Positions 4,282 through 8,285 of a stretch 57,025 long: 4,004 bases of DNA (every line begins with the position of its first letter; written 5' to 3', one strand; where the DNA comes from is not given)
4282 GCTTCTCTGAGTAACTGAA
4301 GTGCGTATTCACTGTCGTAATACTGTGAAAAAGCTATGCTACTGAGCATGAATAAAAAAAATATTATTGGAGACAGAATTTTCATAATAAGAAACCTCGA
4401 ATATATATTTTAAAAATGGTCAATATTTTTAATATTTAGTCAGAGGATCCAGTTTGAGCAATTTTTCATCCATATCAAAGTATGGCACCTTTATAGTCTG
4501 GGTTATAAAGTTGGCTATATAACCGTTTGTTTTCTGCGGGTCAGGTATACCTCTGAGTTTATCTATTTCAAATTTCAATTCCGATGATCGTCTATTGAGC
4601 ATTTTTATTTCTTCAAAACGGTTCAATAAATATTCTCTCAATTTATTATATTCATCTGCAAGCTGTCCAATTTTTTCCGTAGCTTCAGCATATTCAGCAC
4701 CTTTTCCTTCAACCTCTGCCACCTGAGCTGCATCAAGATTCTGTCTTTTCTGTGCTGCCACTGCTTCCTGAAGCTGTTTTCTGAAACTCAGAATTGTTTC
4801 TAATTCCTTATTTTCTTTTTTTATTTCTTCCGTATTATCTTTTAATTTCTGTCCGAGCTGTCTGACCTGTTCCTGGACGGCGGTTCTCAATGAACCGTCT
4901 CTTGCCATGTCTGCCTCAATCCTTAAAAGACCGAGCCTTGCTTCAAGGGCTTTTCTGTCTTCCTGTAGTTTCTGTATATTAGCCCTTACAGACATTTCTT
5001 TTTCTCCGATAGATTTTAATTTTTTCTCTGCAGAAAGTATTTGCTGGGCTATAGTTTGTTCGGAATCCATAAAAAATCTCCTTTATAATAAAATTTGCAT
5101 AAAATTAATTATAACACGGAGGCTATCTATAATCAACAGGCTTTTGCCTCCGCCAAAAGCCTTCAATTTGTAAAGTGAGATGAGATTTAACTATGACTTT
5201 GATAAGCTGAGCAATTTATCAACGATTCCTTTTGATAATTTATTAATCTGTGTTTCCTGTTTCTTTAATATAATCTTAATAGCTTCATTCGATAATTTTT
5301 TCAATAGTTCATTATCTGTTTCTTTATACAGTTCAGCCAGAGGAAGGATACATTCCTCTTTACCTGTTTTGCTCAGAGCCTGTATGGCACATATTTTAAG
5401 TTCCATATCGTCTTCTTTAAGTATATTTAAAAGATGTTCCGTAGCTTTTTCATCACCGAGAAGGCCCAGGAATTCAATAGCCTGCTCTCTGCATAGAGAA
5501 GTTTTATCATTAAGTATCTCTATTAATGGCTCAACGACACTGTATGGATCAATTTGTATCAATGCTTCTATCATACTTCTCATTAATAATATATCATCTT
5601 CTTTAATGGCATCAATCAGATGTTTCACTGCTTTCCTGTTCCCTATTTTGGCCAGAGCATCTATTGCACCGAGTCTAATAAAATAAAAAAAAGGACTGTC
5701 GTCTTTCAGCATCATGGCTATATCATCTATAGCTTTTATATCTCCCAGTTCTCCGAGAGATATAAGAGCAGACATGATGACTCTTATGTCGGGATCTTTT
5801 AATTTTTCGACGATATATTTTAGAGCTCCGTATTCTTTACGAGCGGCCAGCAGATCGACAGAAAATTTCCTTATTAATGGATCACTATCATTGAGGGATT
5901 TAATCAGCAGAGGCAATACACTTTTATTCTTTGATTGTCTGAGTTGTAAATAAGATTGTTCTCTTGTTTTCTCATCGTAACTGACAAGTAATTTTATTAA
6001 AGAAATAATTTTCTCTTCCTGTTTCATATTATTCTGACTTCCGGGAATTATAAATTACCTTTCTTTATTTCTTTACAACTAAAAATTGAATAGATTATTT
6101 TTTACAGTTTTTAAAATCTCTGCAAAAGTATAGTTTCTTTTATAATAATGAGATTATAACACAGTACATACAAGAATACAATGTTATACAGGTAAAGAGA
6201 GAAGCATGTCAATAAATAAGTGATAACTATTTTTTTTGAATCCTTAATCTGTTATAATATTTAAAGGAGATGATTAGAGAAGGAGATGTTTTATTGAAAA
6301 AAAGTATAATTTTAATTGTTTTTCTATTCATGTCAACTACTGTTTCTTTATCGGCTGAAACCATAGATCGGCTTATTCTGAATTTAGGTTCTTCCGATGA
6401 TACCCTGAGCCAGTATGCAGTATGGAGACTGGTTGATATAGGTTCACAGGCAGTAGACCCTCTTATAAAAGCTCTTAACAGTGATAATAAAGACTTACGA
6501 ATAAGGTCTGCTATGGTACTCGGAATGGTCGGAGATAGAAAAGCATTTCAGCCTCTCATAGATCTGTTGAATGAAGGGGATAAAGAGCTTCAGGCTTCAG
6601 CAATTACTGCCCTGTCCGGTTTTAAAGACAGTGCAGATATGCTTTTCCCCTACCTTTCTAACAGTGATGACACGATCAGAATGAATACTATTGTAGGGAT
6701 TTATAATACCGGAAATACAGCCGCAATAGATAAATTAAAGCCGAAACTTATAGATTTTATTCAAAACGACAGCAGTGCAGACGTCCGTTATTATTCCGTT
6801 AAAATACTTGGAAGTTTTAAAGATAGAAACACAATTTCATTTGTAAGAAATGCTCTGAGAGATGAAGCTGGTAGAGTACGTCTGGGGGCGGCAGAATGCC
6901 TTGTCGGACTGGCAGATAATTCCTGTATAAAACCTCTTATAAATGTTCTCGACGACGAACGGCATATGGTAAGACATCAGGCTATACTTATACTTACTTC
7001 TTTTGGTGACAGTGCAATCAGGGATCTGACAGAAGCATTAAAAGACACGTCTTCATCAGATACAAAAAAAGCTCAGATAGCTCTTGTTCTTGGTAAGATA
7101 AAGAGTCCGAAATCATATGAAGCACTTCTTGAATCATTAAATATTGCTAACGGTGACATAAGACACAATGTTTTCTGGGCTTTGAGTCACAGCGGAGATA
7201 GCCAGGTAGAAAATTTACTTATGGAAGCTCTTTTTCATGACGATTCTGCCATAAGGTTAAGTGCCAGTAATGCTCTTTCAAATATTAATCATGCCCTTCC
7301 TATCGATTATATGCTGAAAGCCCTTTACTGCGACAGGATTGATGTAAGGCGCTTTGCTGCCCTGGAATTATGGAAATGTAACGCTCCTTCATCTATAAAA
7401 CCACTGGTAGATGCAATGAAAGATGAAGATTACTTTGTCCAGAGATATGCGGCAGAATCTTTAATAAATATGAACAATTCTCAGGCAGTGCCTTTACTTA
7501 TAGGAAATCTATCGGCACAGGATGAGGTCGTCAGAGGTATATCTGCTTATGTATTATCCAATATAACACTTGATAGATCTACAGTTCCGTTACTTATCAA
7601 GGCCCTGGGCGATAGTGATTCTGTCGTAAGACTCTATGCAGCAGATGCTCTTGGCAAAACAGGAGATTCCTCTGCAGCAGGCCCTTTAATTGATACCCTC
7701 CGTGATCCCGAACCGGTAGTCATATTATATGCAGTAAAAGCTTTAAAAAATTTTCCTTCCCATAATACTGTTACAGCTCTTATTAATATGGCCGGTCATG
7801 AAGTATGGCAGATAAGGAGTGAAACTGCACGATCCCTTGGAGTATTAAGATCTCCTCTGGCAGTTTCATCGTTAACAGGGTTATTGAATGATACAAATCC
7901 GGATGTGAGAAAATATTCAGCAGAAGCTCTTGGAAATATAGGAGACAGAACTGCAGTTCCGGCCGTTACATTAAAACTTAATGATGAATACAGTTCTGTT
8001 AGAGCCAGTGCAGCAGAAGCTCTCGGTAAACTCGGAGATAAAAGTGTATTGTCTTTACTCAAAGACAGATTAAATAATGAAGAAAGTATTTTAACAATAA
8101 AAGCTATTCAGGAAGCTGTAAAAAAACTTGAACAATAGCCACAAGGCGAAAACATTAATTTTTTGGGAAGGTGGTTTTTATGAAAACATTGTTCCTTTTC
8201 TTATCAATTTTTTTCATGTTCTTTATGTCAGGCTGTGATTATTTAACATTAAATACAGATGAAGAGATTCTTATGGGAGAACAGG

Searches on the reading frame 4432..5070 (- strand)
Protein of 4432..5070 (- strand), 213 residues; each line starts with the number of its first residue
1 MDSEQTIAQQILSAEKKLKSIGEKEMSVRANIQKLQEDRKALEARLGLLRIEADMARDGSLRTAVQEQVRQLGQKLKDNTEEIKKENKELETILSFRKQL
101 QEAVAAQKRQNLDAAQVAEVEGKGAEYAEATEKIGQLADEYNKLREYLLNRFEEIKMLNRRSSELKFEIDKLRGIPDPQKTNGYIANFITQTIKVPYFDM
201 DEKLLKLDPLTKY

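Call 4: search_protein_families(library=pfam, proteins=[window:4432-5070:-], max_evalue=1)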
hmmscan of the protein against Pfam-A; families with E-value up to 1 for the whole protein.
window:4432-5070:- (213 aa): 13 families
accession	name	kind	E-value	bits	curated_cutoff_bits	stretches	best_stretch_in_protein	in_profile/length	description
PF14362.11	DUF4407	-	0.0035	17.1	31.3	1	64-166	123-222/297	Domain of unknown function (DUF4407)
PF05130.17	FlgN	-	0.0067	17.3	30.5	1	9-91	28-112/147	FlgN protein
PF09710.15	Trep_dent_lipo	-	0.0097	15.3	25.3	1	115-171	64-119/397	Treponema clustered lipoprotein (Trep_dent_lipo)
PF08614.16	ATG16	-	0.016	15.8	33.7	1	4-47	97-140/200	Autophagy protein 16 (ATG16)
PF06745.19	ATPase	-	0.023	14.5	26.6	1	20-106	55-141/231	KaiC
PF06009.19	Laminin_II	-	0.027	14.9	33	1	86-173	8-96/138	Laminin Domain II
PF22913.1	NBAS_11th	-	0.041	14.3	27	1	47-105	25-82/125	NBAS subunit of NRZ tethering complex, C-terminal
PF02403.27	Seryl_tRNA_N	-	0.097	13.4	28.2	1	16-94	29-101/108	Seryl-tRNA synthetase N-terminal domain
PF19191.5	HEF_HK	-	0.1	13.6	24.1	0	8-49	17-58/67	HEF_HK domain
PF05531.17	NPV_P10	-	0.37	11.7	29.8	0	49-92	7-53/75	Nucleopolyhedrovirus P10 protein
PF10392.15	COG5_N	-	0.45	11.2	31.2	1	127-169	74-116/132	Conserved oligomeric Golgi complex subunit 5, N-terminal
PF11932.13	DUF3450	-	0.57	9.9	32.6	0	7-53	14-60/241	Protein of unknown function (DUF3450)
PF16454.10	PI3K_P85_iSH2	-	0.69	9.9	31.5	1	108-175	78-138/161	Phosphatidylinositol 3-kinase regulatory subunit P85 inter-SH2 domain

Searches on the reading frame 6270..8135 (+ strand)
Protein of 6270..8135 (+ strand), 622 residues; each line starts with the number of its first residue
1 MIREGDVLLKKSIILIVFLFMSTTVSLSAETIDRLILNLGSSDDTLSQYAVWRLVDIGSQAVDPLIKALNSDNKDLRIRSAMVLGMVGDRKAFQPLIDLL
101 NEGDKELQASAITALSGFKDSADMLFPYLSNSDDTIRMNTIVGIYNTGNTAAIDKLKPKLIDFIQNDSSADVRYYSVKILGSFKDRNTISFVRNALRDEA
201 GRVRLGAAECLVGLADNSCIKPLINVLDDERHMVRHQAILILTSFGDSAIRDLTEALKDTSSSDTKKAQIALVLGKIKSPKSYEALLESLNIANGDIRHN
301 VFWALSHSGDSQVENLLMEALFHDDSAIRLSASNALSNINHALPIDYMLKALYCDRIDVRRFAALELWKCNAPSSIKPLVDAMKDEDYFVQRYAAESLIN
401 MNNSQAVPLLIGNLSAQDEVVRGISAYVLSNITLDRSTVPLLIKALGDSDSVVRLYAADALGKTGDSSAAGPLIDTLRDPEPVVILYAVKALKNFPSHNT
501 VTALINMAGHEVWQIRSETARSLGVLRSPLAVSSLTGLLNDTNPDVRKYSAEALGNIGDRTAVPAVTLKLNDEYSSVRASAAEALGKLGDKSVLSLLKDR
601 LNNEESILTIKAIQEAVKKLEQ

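Call 4: search_protein_families(library=pfam, proteins=[window:6270-8135:+], max_evalue=1)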
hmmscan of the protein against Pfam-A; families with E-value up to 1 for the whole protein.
window:6270-8135:+ (622 aa): 18 families
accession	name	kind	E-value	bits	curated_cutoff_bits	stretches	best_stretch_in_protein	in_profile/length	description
PF13646.12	HEAT_2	-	1.9e-91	300.9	27.7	9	537-614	7-84/88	HEAT repeats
PF03130.22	HEAT_PBS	-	3.2e-51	166.3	20.9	7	577-602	1-26/27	PBS lyase HEAT-like repeat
PF02985.28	HEAT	-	2.1e-42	139.5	23.5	4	533-558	3-28/31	HEAT repeat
PF13513.12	HEAT_EZ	-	2e-26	92.3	27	3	529-557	27-55/55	HEAT-like repeat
PF00514.29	Arm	-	2.7e-18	65.8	20.6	2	532-557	14-39/41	Armadillo/beta-catenin-like repeat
PF12717.13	Cnd1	-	1.5e-10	41.8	26.4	2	188-259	22-99/162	non-SMC mitotic condensation complex subunit 1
PF12755.13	Vac14_Fab1_bd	-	2e-10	41.6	22.1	1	375-402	28-55/97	Vacuolar 14 Fab1-binding region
PF24714.1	TOR1L1_N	-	8.9e-07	29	43.3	0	190-340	96-239/281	TORTIFOLIA1 N-terminal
PF21581.3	SCD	-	3.3e-06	27.8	27.5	0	182-217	25-60/75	Stromalin conservative domain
PF01602.26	Adaptin_N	-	4e-06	26.1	37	1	122-234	231-349/524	Adaptin N terminal region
PF14663.11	RasGEF_N_2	-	0.00022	21.9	27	0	219-292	6-79/108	Rapamycin-insensitive companion of mTOR RasGEF_N domain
PF25598.1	ARM_PUB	-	0.0073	16.2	33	0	521-558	81-118/308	Plant U-box protein ARM repeat region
PF14666.11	RICTOR_M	-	0.017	15.3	27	0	431-463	70-102/104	Rapamycin-insensitive companion of mTOR, middle domain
PF20926.3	Htt_N-HEAT_1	-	0.026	15.3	31.2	0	442-464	1-23/152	Huntingtin, N-terminal HEAT 1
PF18991.6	DUF5724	-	0.042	12.3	25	1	216-340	427-552/1214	Family of unknown function (DUF5724)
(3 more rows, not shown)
